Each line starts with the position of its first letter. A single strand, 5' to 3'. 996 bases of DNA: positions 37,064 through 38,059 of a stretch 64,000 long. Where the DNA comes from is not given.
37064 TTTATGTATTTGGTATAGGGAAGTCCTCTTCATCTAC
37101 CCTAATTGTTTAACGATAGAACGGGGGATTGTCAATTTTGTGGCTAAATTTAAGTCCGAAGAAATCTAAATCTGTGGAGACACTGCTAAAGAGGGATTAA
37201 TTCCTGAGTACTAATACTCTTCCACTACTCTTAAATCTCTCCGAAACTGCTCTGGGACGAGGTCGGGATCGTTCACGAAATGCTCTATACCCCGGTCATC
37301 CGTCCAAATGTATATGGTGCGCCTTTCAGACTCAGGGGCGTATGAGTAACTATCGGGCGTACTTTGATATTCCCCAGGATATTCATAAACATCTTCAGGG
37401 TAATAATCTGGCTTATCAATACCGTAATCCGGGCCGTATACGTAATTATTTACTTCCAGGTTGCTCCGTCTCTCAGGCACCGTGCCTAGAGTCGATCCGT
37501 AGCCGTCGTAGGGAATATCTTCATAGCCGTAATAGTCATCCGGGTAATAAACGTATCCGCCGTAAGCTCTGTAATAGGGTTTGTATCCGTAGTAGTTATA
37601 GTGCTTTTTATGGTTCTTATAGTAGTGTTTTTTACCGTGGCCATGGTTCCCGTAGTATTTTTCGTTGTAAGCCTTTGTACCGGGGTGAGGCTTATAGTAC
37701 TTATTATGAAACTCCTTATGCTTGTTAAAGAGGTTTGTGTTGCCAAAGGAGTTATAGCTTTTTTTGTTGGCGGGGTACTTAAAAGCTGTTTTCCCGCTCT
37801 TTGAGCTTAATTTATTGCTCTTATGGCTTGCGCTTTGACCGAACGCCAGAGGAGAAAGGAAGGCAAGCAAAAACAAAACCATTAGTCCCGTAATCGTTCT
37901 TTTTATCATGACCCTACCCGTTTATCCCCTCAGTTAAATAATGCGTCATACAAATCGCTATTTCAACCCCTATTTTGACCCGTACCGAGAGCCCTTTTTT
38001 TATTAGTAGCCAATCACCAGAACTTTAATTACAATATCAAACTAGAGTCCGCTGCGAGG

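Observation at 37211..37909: Secreted, extremely Tyr-rich low-complexity protein with a DUF4124-like C-terminus, located between gcvT and def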

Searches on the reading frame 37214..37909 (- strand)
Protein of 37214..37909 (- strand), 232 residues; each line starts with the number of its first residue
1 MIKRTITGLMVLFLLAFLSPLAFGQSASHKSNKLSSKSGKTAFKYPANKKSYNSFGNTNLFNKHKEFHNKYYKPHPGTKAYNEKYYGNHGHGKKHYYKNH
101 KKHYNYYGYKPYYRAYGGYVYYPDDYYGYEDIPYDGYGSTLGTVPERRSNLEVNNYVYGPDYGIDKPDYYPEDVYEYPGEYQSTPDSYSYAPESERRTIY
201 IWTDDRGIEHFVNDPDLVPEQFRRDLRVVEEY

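Call 3: search_protein_families(library=pfam, proteins=[window:37214-37909:-], max_evalue=10)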
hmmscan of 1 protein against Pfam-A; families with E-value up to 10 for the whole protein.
window:37214-37909:- (232 aa): 0 families

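Call 4: search_protein_families(library=ncbifam, proteins=[window:37214-37909:-], max_evalue=10)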
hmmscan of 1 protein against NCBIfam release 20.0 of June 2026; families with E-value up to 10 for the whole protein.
window:37214-37909:- (232 aa): 0 families

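Call 7: find_homologous_proteins(query=window:37214-37909:-, max_evalue=0.01)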
Query window:37214-37909:- (232 aa): 12 proteins with E <= 0.01 among 66 candidates.
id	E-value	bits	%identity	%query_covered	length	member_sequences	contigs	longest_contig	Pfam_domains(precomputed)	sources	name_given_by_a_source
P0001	3.5e-154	530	100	100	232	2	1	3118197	-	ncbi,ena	-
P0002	1.8e-117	410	76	100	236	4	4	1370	-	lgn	-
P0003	1.4e-101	357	69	100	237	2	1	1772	-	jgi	-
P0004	3.4e-94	333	86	41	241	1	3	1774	-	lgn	-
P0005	6.7e-94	332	64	100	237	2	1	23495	-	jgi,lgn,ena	-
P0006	1.5e-93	331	64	99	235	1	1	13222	-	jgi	-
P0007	8.3e-74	266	56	100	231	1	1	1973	-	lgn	-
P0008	2.7e-72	262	56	100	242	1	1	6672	-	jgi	jgi:hypothetical protein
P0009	9.0e-71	257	56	100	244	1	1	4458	-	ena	-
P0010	1.2e-62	230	53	100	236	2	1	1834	-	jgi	-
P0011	3.6e-56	209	49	99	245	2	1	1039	-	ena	-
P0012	6.0e-54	201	53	89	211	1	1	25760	-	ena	-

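Call 9: find_encoding_contigs(protein=P0001, flank=6000, max_places=3)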
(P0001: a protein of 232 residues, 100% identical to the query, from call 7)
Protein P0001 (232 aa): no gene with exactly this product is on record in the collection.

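Call 10: search_protein_families(library=pfam, alignment_id=A1, max_evalue=10)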
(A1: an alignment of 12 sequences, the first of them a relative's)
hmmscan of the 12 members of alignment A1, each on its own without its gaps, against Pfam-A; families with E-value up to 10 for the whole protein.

A. member 1, P0001 (232 aa): 0 families

B. families by the number of members that match (of 12 scanned): 2 families
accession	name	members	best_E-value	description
PF13511.11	DUF4124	7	0.0067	Domain of unknown function (DUF4124)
PF25630.1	Phycodna_minor_capsid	1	0.25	Phycodnaviridae minor capsid protein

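Call 11: find_encoding_contigs(protein=P0005, flank=8000, max_places=3)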
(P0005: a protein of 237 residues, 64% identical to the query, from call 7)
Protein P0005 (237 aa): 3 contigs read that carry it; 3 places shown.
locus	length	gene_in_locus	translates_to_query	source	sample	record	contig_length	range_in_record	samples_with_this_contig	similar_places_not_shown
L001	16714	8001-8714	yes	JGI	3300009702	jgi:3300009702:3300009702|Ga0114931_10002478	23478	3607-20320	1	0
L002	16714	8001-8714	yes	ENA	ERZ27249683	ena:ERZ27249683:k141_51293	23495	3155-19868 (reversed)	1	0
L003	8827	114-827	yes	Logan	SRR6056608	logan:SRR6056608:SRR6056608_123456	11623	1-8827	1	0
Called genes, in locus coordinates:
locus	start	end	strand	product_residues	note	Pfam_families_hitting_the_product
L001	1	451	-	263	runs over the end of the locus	PF19459:DUF5996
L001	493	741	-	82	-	PF02775:TPP_enzyme_C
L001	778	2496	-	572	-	PF00355:Rieske, PF02776:TPP_enzyme_N, PF00205:TPP_enzyme_M, PF02775:TPP_enzyme_C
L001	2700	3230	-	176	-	PF03266:NTPase_1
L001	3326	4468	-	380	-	PF00266:Aminotran_5, PF00282:Pyridoxal_deC (weak), PF01212:Beta_elim_lyase, PF01041:DegT_DnrJ_EryC1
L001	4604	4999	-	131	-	PF20213:DUF6573 (weak)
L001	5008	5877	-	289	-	PF04199:Cyclase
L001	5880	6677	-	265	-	PF03306:AAL_decarboxy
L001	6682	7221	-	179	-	PF01327:Pep_deformylase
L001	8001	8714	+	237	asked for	-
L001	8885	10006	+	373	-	PF01571:GCV_T, PF08669:GCV_T_C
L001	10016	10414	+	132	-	PF01597:GCV_H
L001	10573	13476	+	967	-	PF02347:GDC-P, PF00266:Aminotran_5 (weak), PF21478:GcvP2_C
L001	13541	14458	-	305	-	PF01145:Band_7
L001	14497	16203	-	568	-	PF01368:DHH, PF02272:DHHA1, PF17768:RecJ_OB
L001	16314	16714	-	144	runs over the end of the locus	PF01220:DHquinase_II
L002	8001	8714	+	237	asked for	-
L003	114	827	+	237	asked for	-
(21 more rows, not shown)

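Call 12: find_encoding_contigs(protein=P0012, flank=8000, max_places=3)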
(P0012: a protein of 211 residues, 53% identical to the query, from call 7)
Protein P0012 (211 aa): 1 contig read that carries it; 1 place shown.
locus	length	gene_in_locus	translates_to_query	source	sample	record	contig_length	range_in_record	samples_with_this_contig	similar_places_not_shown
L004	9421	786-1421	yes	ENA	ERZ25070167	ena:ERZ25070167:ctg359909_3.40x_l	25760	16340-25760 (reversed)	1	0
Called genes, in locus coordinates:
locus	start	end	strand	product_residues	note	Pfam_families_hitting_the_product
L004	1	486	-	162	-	?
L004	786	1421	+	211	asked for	-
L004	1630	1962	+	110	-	PF01571:GCV_T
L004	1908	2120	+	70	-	PF01571:GCV_T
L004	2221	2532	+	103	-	PF01571:GCV_T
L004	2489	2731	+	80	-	PF08669:GCV_T_C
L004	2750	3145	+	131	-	PF01597:GCV_H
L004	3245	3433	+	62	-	-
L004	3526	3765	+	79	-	PF02347:GDC-P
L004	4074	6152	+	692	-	PF02347:GDC-P, PF21478:GcvP2_C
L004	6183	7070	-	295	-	PF01145:Band_7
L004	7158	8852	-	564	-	PF01368:DHH, PF02272:DHHA1, PF17768:RecJ_OB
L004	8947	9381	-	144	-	PF01220:DHquinase_II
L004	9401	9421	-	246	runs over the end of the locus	PF00515:TPR_1 (faint), PF13174:TPR_6 (faint), PF14559:TPR_19 (faint), PF24575:TPR_Slam (faint), PF25063:ARM_TT21_C (faint), PF25064:ARM_TT21_5th (faint), PF07719:TPR_2 (faint), PF13428:TPR_14 (weak), +7 more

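Call 13: find_encoding_contigs(protein=P0006, flank=8000, max_places=3)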
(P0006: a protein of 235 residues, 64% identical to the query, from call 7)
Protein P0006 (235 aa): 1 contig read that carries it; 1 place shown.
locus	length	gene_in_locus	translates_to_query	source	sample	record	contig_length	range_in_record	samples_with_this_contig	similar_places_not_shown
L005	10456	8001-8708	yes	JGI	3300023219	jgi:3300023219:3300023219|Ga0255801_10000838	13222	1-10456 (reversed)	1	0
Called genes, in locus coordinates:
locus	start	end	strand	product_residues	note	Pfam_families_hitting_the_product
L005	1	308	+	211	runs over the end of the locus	-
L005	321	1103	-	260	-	PF19459:DUF5996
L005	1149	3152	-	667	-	PF00355:Rieske, PF02776:TPP_enzyme_N, PF00205:TPP_enzyme_M, PF02775:TPP_enzyme_C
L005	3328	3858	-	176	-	PF13401:AAA_22 (faint), PF03266:NTPase_1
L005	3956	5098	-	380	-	PF00266:Aminotran_5, PF00282:Pyridoxal_deC (weak), PF01212:Beta_elim_lyase, PF01041:DegT_DnrJ_EryC1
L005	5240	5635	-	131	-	PF20213:DUF6573 (weak)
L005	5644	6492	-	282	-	PF04199:Cyclase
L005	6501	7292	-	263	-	PF03306:AAL_decarboxy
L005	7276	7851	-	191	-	PF01327:Pep_deformylase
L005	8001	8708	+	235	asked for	-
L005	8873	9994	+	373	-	PF01571:GCV_T, PF08669:GCV_T_C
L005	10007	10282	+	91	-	PF01597:GCV_H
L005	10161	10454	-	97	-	?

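Call 14: find_related_loci(query=A1, collection=genome_contigs, flank=6000)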
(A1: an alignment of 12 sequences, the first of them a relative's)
Query A1 (232 aa) in genome_contigs; peptide patterns used: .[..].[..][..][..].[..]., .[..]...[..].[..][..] (x = any residue, [..] = any of these).
45 stretches matched a pattern; 1 encode a relative of the query (tblastn E <= 1e-3); 1 distinct loci.
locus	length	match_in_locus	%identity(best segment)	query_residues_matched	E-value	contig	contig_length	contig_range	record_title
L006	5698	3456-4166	78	1-232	6e-109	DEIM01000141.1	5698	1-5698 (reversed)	MAG TPA_asm: Candidatus Dadabacteria bacterium UBA2774 UBA2774_contig_12585, whole genome shotgun sequence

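Call 17: search_solved_structures(query=A1, max_evalue=10)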
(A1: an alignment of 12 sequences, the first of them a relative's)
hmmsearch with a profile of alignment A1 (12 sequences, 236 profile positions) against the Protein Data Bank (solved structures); distinct sequences matched with E-value up to 10: 12.
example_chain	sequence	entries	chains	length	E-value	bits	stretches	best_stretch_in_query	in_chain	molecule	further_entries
7p23_A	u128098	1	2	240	0.11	15.6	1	138-216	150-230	Thaumatin-like protein of Puccinia graminis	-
5lz0_A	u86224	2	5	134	0.11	15.6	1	80-143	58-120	PorM nanobody | llama nanobody nb01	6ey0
6ey0_F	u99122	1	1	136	0.12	15.6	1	80-143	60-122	llama nanobody nb01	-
9fm1_D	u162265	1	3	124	0.17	15.1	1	96-148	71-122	Single-domain antibody hVHH-69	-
2ypv_H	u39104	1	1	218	0.28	14.3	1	72-145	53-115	FAB 12C1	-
5wb2_D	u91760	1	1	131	0.45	13.7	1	90-150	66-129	nanobody B1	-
9asd_H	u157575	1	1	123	0.5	13.5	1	81-144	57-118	VIR-7229 Fab heavy chain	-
8s6m_H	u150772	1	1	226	0.57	13.3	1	81-145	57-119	S2V29 Fab heavy chain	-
9jeb_A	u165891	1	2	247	0.7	13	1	82-145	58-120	N1 scFv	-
7nj4_F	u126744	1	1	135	0.74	13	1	83-143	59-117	Nb8198 Core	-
9atm_H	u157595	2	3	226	1.7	11.8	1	81-145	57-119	VIR-7229 Fab heavy chain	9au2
9au1_H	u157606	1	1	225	2.7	11.1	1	81-145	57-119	VIR-7229 Fab heavy chain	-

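Call 20: search_protein_families(library=pfam, proteins=[P0002, P0003, P0004, P0005, P0006, P0007, P0008, P0009, P0010, P0011], max_evalue=10)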
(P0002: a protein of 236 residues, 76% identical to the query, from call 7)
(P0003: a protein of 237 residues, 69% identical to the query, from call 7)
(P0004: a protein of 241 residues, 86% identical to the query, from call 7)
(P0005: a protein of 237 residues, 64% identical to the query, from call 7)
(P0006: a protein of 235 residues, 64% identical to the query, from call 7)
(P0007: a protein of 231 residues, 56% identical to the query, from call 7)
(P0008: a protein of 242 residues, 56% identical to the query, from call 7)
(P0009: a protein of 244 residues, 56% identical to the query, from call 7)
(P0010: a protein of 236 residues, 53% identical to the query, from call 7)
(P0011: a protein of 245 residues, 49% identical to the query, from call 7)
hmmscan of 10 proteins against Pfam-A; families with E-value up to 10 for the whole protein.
P0002 (236 aa): 1 family
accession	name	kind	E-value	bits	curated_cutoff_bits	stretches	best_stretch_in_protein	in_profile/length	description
PF13511.11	DUF4124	-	0.13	13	22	1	202-219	13-30/56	Domain of unknown function (DUF4124)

P0003 (237 aa): 0 families

P0004 (241 aa): 0 families

P0005 (237 aa): 1 family
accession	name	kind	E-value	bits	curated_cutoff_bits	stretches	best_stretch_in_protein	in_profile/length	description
PF13511.11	DUF4124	-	0.17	12.6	22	1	199-220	9-30/56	Domain of unknown function (DUF4124)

P0006 (235 aa): 1 family
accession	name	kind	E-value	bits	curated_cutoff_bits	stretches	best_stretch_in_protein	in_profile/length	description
PF13511.11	DUF4124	-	0.082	13.6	22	1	200-218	12-30/56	Domain of unknown function (DUF4124)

P0007 (231 aa): 1 family
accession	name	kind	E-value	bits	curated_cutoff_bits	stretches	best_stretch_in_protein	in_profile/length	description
PF13511.11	DUF4124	-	0.11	13.2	22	1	191-214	7-30/56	Domain of unknown function (DUF4124)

P0008 (242 aa): 2 families
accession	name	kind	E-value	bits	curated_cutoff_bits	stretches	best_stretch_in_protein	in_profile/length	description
PF13511.11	DUF4124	-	0.065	13.9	22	1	201-225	6-30/56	Domain of unknown function (DUF4124)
PF25630.1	Phycodna_minor_capsid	-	0.25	12.1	27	1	130-166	55-91/96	Phycodnaviridae minor capsid protein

P0009 (244 aa): 1 family
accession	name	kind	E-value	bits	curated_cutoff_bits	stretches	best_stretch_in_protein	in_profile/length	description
PF13511.11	DUF4124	-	0.0067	17.1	22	1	203-227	6-30/56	Domain of unknown function (DUF4124)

P0010 (236 aa): 1 family
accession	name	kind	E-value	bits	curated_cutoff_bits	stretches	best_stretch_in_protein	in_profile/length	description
PF13511.11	DUF4124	-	0.046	14.4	22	1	195-219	6-30/56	Domain of unknown function (DUF4124)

P0011 (245 aa): 0 families

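Call 31: search_protein_representatives(alignment_id=A1)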
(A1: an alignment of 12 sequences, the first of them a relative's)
Query: 12 sequences, 236 profile positions. Proteins with E-value up to 0.001 (for the whole library): 33; up to 1e-10: 10; up to 1e-30: 3. The best 33 are listed.
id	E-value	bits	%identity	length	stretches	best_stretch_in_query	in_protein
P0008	1.6e-109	381.8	-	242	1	1-236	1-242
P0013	5.0e-52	193.6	-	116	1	119-236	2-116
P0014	1.2e-33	133.4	-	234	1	8-234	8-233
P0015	6.2e-29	118.0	-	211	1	11-233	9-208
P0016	1.1e-28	117.2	-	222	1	9-236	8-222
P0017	1.2e-22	97.5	-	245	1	82-233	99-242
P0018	3.1e-21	92.8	-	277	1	14-233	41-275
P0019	1.8e-20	90.3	-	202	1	86-233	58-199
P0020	2.5e-18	83.3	-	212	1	8-232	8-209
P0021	4.3e-18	82.5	-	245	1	10-230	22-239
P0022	2.0e-07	47.6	-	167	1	134-231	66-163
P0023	5.5e-07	46.2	-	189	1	107-232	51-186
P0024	9.9e-07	45.3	-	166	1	137-229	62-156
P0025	1.5e-06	44.7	-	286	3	194-232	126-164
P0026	4.8e-06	43.1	-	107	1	141-230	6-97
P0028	1.3e-05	41.6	-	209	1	143-230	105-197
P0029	1.7e-05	41.3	-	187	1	133-229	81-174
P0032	7.3e-05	39.2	-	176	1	142-230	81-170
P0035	1.3e-04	38.4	-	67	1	194-231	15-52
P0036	1.5e-04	38.2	-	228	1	16-230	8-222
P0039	3.0e-04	37.2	-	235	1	5-230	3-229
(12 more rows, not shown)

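Call 34: search_protein_families(library=pfam, alignment_id=A3, max_evalue=1)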
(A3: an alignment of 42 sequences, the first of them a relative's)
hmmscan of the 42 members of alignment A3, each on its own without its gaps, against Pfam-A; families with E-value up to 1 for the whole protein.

A. member 1, P0001 (232 aa): 0 families

B. families by the number of members that match (of 42 scanned): 12 families
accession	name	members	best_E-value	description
PF13511.11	DUF4124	36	1.3e-17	Domain of unknown function (DUF4124)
PF25630.1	Phycodna_minor_capsid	2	0.066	Phycodnaviridae minor capsid protein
PF22251.1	PFF1_TM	1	0.0036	Vacuolar membrane protease, transmembrane domain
PF20568.3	DUF6777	1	0.03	Domain of unknown function (DUF6777)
PF01021.25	TYA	1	0.043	Ty transposon capsid protein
PF16118.10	DUF4834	1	0.082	Domain of unknown function (DUF4834)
PF02468.20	PsbN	1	0.093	Photosystem II reaction centre N protein (psbN)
PF22575.2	Vir1p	1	0.12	Virilizer, yeast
PF05132.19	RNA_pol_Rpc4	1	0.13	RNA polymerase III RPC4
PF02932.22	Neur_chan_memb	1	0.14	Neurotransmitter-gated ion-channel transmembrane region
PF00716.22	Peptidase_S21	1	0.2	Assemblin (Peptidase family S21)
PF17932.6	TetR_C_24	1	0.55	Tetracyclin repressor-like, C-terminal domain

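Call 35: predict_structure(alignment_id=A1)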
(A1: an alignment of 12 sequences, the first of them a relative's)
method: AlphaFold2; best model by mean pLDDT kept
length: 232 residues; sequences in the alignment: 12
mean_pLDDT: 45.4   pTM: 0.20
mean pLDDT of the five models: 45.4, 42.3, 40.7, 36.6, 35.9
residues with pLDDT >= 90: 0; 70-90: 31; 50-70: 49; < 50: 152
segments of 3 or more residues with pLDDT < 50: 20-58, 87-195
pLDDT, mean of each block of 10 residues (from residue 1): 58 58 38 35 35 43 58 56 54 36 31 31 29 31 34 33 32 34 34 55 78 77 74 43
secondary structure, 60 per line:
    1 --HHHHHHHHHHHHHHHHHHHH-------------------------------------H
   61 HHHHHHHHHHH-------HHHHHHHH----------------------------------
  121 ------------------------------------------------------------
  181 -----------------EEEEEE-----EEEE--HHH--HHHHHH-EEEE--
elements in order: H3-22 H60-71 H79-86 E198-203 E209-212 H220-225 E227-230

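Call 36: search_protein_families(library=pfam, proteins=[P0014, P0015, P0016, P0018, P0022, P0025, P0028, P0035, P0036, P0039], max_evalue=0.1)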
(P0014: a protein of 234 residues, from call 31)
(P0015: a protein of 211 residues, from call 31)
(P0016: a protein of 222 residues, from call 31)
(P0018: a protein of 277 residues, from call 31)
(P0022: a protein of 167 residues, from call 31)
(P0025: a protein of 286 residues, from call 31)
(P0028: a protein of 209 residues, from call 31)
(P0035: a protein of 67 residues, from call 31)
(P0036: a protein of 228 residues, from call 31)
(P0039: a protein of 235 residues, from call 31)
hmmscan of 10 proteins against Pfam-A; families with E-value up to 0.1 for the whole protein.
P0014 (234 aa): 0 families

P0015 (211 aa): 0 families

P0016 (222 aa): 0 families

P0018 (277 aa): 1 family
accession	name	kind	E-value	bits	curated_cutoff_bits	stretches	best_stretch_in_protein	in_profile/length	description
PF13511.11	DUF4124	-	0.0052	17.4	22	1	243-265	12-31/56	Domain of unknown function (DUF4124)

P0022 (167 aa): 1 family
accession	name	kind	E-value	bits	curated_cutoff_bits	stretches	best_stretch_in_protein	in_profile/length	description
PF13511.11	DUF4124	-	0.0048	17.5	22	1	132-156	11-32/56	Domain of unknown function (DUF4124)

P0025 (286 aa): 1 family
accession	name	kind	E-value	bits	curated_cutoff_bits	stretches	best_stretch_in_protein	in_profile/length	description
PF13511.11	DUF4124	-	1.3e-17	64.2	22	3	130-178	9-50/56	Domain of unknown function (DUF4124)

P0028 (209 aa): 1 family
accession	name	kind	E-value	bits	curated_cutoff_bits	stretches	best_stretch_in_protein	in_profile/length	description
PF13511.11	DUF4124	-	2.9e-05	24.7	22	1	167-190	11-31/56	Domain of unknown function (DUF4124)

P0035 (67 aa): 1 family
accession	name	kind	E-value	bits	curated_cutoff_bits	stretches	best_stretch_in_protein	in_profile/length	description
PF13511.11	DUF4124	-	1.2e-11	45.1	22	1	11-48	1-31/56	Domain of unknown function (DUF4124)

P0036 (228 aa): 0 families

P0039 (235 aa): 2 families
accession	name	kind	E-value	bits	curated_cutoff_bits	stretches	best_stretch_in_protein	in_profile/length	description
PF13511.11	DUF4124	-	0.0001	22.9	22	1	200-230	12-41/56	Domain of unknown function (DUF4124)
PF16118.10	DUF4834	-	0.082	14.3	27.8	1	12-79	22-87/99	Domain of unknown function (DUF4834)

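Call 38: find_encoding_contigs(protein=P0028, flank=6000, max_places=3)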
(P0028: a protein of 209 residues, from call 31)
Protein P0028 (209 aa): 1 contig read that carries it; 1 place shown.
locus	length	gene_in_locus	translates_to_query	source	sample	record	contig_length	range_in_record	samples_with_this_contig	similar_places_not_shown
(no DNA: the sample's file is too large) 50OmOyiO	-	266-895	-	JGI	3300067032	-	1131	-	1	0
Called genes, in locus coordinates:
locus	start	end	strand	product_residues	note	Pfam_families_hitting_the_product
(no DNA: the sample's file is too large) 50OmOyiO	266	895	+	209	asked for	-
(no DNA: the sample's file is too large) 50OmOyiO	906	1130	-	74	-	?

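Call 39: find_encoding_contigs(protein=P0014, flank=6000, max_places=3)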
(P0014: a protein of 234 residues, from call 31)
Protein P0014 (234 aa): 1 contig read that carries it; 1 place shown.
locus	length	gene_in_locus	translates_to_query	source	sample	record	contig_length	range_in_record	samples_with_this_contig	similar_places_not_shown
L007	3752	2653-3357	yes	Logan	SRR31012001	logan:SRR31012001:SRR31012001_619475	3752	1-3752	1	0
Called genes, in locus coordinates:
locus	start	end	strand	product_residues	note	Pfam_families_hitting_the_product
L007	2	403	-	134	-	?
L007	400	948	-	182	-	PF01327:Pep_deformylase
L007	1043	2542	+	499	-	PF00501:AMP-binding, PF13193:AMP-binding_C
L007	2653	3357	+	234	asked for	-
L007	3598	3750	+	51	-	?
